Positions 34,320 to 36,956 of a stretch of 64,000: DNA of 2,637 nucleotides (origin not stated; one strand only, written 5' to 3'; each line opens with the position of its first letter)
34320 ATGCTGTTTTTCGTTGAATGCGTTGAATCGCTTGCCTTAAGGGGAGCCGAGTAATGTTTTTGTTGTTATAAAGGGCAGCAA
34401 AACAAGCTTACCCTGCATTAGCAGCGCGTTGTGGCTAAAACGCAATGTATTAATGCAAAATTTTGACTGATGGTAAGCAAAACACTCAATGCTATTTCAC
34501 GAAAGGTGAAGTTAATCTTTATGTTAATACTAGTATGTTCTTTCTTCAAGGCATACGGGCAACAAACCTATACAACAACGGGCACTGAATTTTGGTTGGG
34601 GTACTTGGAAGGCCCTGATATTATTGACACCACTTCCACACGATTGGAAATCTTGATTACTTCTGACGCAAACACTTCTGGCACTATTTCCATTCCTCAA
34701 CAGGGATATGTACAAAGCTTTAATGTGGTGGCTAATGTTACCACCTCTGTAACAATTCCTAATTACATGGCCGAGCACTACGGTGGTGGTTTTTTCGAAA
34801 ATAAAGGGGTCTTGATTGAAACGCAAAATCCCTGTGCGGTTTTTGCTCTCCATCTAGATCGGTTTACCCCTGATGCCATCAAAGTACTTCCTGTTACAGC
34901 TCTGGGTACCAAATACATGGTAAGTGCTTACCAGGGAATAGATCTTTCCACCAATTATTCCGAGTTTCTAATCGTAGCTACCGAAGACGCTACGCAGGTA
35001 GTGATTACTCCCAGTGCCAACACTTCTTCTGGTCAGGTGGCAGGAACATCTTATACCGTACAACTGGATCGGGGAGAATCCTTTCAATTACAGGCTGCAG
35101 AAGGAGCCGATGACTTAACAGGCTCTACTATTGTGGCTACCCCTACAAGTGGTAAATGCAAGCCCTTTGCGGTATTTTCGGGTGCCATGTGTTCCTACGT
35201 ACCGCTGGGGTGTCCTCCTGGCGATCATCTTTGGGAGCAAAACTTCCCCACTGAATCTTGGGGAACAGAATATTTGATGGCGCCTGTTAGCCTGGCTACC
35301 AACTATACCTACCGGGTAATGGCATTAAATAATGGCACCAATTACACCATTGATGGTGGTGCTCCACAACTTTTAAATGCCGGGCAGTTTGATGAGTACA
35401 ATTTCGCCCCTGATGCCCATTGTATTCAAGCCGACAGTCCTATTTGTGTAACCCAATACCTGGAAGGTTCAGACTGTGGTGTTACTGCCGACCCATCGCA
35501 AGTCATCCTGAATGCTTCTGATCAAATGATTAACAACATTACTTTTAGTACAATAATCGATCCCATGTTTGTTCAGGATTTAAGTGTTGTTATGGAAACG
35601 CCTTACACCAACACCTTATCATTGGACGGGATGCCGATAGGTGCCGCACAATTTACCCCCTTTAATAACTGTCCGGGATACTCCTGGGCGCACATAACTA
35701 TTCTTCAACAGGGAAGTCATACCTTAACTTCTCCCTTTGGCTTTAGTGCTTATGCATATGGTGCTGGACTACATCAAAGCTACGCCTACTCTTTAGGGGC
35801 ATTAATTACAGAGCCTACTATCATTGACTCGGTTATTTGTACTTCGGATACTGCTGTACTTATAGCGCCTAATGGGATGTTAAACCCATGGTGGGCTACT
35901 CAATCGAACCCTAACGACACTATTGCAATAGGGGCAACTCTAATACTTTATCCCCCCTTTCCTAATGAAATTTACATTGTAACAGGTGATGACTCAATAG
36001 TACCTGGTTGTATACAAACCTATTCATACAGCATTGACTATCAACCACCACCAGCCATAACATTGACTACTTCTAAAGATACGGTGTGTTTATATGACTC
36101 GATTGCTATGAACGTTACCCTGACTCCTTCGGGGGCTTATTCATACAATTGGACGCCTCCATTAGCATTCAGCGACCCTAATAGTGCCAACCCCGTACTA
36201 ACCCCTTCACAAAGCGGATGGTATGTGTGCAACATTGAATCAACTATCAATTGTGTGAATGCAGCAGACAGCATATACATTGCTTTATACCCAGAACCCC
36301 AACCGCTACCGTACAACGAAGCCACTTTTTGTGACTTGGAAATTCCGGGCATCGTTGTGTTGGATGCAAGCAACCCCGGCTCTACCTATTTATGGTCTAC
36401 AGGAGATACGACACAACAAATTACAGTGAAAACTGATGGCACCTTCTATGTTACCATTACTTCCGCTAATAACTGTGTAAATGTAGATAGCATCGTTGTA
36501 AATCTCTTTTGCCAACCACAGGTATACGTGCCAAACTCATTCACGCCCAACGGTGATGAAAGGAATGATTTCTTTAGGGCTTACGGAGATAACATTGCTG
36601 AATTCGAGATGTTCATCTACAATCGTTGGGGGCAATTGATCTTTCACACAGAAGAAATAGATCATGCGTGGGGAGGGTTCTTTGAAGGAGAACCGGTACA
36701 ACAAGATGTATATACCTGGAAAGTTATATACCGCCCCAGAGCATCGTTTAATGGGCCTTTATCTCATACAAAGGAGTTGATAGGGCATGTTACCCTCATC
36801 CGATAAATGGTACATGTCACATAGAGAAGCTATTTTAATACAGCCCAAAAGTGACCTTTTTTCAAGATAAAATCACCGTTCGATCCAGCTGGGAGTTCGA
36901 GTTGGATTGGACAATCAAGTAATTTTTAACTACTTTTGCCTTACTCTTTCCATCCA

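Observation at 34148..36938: Duplication scar: the adhesin duplication carried the last ~22 codons of the upstream gene, and that relic appears to be the promoter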

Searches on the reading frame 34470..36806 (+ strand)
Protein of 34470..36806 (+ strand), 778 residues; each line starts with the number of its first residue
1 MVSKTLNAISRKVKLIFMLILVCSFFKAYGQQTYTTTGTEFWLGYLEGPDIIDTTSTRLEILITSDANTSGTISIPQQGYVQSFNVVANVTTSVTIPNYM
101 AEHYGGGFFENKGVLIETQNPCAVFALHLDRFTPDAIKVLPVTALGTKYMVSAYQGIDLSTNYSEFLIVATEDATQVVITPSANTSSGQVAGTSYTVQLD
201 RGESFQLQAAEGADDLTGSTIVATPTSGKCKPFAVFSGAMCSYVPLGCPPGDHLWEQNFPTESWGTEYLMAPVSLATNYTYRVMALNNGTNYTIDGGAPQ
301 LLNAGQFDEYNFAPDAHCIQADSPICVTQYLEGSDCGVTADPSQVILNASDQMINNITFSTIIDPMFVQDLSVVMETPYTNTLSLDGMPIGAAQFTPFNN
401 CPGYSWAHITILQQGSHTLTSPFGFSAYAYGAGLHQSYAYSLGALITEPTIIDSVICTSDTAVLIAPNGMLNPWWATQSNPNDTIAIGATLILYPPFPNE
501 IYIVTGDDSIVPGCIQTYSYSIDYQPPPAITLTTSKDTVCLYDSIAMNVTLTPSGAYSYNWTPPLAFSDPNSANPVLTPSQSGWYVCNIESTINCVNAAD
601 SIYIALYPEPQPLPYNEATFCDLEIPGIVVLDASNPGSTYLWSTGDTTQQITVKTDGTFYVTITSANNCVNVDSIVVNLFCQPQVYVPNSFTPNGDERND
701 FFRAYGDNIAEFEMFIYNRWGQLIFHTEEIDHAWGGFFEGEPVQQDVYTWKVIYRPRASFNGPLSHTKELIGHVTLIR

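Call 6: search_protein_families(library=pfam, proteins=[window:34470-36806:+], max_evalue=0.01)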
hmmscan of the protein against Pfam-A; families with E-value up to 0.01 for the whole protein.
window:34470-36806:+ (778 aa): 2 families
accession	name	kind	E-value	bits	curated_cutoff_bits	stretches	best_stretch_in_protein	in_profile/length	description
PF17517.7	IgGFc_binding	-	2.1e-65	221.3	25.6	1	136-431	2-297/297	IgGFc binding protein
PF13585.12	CHU_C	-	2.7e-13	50.3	27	1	687-754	3-72/86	CHU_C Type IX secretion signal domain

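Call 7: search_protein_families(library=ncbifam, proteins=[window:34470-36806:+], max_evalue=0.01)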
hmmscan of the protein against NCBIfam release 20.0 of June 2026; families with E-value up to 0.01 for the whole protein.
window:34470-36806:+ (778 aa): 1 family
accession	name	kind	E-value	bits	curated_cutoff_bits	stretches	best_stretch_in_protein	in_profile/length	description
TIGR04131.1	Bac_Flav_CTERM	domain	7.9e-14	51.6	35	1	687-768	3-75/85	T9SS type B sorting domain-containing protein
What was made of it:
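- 34470..36806 (+): Adhesin A (778 aa): IgGFc_binding domain plus a CHU_C / T9SS type B C-terminal sorting domain. Calls 6 and 7.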

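Call 12: list_cluster_members(proteins=[P0001, window:34470-36806:+, window:37174-41784:+])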
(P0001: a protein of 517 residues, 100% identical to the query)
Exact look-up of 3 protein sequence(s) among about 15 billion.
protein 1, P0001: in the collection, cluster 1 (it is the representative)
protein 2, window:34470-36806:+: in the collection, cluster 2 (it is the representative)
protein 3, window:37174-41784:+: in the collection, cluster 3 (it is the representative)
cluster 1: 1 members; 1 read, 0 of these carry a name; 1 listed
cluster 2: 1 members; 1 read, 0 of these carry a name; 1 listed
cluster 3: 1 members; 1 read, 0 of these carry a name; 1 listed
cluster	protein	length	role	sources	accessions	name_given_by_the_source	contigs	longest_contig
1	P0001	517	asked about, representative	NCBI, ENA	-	-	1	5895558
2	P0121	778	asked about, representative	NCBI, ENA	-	-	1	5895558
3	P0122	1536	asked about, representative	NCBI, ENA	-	-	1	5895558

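Call 29: find_homologous_proteins(query=window:34470-36806:+)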
Query window:34470-36806:+ (778 aa): 99 proteins with E <= 0.001 among 8000 candidates.
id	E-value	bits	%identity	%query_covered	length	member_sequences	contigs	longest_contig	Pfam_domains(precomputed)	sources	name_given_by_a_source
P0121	0.0e+0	1802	100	100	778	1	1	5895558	PF13585.13,PF17517.8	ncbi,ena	-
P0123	2.5e-247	841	57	76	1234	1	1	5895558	PF13585.13,PF26689.1,PF17517.8,PF21471.4,PF19081.7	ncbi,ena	-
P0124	1.2e-161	558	40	81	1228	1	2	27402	PF13585.13,PF17517.8,PF21471.4,PF19081.7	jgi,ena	jgi:gliding motility-associated-like protein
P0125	6.9e-156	539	39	86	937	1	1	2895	PF13585.13,PF17517.8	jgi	jgi:gliding motility-associated-like protein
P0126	9.9e-154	532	45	76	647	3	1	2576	PF17517.8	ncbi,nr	ncbi:MAG TPA: hypothetical protein EYN38_00930, partial [Flavobacteriales bacterium]|nr:hypothetical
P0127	2.2e-150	521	45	72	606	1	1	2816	PF17517.8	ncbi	ncbi:MAG: hypothetical protein RL220_29, partial [Bacteroidota bacterium]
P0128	4.4e-150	520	39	74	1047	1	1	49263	PF13585.13,PF17517.8,PF21471.4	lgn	-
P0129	5.9e-146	506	39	73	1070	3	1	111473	PF13585.13,PF17517.8,PF21471.4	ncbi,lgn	-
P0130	2.8e-141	491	41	73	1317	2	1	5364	PF17517.8,PF18962.8,PF21471.4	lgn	-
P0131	2.4e-140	488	40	80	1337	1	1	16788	PF17517.8,PF18962.8,PF21471.4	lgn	-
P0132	1.4e-135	472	42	74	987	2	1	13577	PF17517.8,PF21471.4,PF19081.7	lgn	-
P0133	8.4e-134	466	39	67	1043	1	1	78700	PF13585.13,PF17517.8,PF21471.4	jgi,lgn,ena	-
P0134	5.9e-86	308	31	86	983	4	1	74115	PF00801.27,PF13585.13,PF17517.8,PF18911.7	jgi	-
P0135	1.9e-84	303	29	98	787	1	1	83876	PF00801.27,PF13585.13,PF17517.8,PF18911.7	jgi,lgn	-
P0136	4.4e-84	302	32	77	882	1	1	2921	PF17517.8,PF21471.4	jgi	jgi:hypothetical protein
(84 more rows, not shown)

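Call 31: find_encoding_contigs(protein=P0123, flank=10000, max_places=5)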
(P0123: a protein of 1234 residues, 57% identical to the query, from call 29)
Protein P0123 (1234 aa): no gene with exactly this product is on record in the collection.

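Call 32: find_encoding_contigs(protein=P0124, flank=10000, max_places=5)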
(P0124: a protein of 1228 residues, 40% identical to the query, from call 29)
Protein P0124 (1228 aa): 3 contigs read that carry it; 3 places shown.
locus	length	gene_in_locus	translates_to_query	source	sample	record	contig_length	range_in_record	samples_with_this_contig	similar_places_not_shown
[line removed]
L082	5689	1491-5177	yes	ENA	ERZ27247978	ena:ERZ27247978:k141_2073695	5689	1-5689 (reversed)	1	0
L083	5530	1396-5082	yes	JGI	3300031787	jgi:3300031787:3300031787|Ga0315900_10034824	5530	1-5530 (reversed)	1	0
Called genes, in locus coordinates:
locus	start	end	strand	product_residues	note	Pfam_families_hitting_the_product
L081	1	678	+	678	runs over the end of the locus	PF13567:DUF4131, PF03772:Competence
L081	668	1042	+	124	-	PF00355:Rieske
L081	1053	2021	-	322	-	PF00753:Lactamase_B, PF23023:Anti-Pycsar_Apyc1 (weak)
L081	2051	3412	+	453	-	PF01225:Mur_ligase, PF08245:Mur_ligase_M, PF02875:Mur_ligase_C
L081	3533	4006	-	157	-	-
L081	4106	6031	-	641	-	PF07498:Rho_N, PF07497:Rho_RNA_bind, PF00006:ATP-synt_ab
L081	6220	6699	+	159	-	PF14126:DUF4293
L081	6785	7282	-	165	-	PF12850:Metallophos_2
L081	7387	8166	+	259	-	PF01416:PseudoU_synth_1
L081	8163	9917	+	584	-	PF00664:ABC_membrane, PF00005:ABC_tran, PF02463:SMC_N (faint)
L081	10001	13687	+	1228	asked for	PF17517:IgGFc_binding, PF19081:Ig_7 (faint), PF21471:Reelin_subrepeat-B, PF13585:CHU_C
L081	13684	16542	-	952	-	PF02463:SMC_N (faint), PF13191:AAA_16 (faint), PF00005:ABC_tran (faint), PF13401:AAA_22 (faint), PF13555:AAA_29 (faint), PF17760:UvrA_inter, PF17755:UvrA_DNA-bind, PF13304:AAA_21 (weak), +1 more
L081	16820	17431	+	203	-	PF07638:Sigma70_ECF (weak), PF04542:Sigma70_r2, PF08281:Sigma70_r4_2, PF04545:Sigma70_r4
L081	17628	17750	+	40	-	-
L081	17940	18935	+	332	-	?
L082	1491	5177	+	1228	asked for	PF17517:IgGFc_binding, PF19081:Ig_7 (faint), PF21471:Reelin_subrepeat-B, PF13585:CHU_C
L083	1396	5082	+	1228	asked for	PF17517:IgGFc_binding, PF19081:Ig_7 (faint), PF21471:Reelin_subrepeat-B, PF13585:CHU_C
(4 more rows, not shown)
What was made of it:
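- Tried and rejected: The nearest foreign adhesin, P0124, sits in an unrelated context (call 32).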
